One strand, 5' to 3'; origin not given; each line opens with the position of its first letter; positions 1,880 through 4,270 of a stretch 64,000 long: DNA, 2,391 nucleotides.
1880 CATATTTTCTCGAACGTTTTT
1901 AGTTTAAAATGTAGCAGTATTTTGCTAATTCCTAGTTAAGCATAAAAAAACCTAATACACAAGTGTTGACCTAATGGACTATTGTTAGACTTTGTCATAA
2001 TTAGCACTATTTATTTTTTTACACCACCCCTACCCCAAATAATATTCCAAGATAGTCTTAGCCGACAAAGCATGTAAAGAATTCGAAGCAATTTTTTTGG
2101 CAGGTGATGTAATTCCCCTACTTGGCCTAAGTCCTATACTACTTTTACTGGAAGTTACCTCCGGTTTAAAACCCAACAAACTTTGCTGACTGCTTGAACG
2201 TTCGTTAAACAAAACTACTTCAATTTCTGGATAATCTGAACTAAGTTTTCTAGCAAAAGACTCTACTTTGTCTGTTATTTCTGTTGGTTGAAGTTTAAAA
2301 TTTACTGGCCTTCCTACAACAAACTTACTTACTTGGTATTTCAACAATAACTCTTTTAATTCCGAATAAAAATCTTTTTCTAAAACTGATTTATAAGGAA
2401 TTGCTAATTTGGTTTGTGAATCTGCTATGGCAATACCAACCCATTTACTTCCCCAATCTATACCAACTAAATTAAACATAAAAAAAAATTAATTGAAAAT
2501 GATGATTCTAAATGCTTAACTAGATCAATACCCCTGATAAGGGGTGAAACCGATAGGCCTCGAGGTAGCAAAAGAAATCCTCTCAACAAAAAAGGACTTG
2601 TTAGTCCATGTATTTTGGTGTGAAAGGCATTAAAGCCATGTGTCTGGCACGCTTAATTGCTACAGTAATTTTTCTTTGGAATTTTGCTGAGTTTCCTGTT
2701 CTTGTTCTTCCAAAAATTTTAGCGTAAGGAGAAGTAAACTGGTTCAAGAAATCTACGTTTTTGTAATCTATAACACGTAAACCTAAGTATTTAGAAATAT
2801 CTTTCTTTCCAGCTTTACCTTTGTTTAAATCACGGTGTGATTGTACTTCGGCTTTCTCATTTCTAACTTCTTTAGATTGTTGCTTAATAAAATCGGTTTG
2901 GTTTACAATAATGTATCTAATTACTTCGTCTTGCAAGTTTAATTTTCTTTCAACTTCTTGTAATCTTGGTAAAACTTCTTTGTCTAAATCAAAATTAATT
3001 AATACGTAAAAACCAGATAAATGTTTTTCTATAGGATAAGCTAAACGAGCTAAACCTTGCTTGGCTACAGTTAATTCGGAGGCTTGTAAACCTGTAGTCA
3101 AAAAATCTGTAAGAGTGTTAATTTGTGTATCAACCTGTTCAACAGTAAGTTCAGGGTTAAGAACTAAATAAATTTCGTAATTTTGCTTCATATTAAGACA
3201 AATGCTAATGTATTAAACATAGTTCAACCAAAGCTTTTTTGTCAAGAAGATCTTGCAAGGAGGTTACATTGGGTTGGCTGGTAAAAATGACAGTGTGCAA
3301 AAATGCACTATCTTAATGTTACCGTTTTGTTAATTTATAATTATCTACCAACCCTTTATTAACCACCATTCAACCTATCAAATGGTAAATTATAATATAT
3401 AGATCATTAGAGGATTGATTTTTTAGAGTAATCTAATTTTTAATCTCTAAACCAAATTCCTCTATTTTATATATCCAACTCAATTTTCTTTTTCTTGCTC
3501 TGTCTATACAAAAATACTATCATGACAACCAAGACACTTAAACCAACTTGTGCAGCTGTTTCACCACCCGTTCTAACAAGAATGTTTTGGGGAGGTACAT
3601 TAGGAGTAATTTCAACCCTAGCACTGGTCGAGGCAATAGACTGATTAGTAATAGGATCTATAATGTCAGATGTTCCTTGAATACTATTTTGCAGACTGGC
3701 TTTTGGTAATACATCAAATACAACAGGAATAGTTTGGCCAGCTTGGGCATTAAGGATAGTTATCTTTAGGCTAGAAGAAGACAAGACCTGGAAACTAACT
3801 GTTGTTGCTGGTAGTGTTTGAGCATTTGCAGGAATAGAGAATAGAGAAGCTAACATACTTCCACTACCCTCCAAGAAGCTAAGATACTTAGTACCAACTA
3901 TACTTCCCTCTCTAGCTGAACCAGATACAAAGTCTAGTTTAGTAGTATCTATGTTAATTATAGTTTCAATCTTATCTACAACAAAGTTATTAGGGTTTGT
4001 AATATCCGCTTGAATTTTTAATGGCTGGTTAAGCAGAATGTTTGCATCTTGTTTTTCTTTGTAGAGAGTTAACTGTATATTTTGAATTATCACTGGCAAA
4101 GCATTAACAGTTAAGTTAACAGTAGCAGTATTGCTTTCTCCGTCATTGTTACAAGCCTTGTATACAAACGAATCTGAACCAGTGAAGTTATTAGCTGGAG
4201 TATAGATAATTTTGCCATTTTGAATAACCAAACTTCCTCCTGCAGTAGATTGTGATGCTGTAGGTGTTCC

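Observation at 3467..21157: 5,896-aa surface protein chaining five complete RCC1 propellers with NIDO, CUB, SBBP and cadherin-like domains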

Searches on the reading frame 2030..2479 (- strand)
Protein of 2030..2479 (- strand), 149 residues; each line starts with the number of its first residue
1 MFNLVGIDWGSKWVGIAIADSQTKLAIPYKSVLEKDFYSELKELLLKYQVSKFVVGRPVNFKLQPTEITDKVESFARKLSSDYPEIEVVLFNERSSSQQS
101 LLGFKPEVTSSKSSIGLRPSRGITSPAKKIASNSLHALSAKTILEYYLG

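Call 7: search_protein_families(library=pfam, proteins=[window:2030-2479:-], max_evalue=0.001)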
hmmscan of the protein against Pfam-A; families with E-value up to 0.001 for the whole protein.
window:2030-2479:- (149 aa): 1 family
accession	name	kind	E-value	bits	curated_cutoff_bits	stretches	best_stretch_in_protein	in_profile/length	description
PF03652.20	RuvX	-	7.8e-22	78.5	29.2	1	4-104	3-105/134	Holliday junction resolvase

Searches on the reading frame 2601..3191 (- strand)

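Call 7: search_protein_families(library=pfam, proteins=[window:2601-3191:-], max_evalue=0.001)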
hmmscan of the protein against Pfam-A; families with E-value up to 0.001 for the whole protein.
window:2601-3191:- (196 aa): 2 families
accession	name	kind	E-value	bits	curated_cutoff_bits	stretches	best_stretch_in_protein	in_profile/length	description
PF01084.26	Ribosomal_S18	-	6.4e-21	74.6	21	1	140-188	4-52/52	Ribosomal protein S18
PF01250.22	Ribosomal_S6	-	2e-18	66.8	27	1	4-96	1-89/90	Ribosomal protein S6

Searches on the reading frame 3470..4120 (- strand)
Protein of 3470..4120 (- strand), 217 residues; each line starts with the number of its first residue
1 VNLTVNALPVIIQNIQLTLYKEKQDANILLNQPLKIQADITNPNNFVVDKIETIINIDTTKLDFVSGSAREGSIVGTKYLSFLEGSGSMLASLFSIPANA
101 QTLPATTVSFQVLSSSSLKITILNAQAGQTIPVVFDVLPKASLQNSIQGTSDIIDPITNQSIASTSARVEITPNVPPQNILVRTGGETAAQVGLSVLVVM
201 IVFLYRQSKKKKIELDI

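Call 20: search_protein_families(library=ncbifam, proteins=[window:3470-4120:-], max_evalue=1)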
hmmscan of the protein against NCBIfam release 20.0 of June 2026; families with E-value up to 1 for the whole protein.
window:3470-4120:- (217 aa): 1 family
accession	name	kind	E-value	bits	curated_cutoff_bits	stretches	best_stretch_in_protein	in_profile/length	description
NF006321.0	PRK08534.1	equivalog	0.025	14.3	225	1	31-142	55-154/181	pyruvate ferredoxin oxidoreductase subunit gamma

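Call 21: search_protein_families(library=pfam, proteins=[window:3470-4120:-], max_evalue=1)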
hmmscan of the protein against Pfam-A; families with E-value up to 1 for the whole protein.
window:3470-4120:- (217 aa): 1 family
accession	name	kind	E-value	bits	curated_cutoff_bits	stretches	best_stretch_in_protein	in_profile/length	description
PF21252.2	Glyco_hydro_109_C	-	0.076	12.7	27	1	117-159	122-166/187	Glycosyl hydrolase 109, C-terminal domain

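Call 82: search_solved_structures(query=window:3470-4090:-, max_evalue=1)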
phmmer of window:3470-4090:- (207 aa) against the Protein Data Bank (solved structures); distinct sequences matched with E-value up to 1: 0.
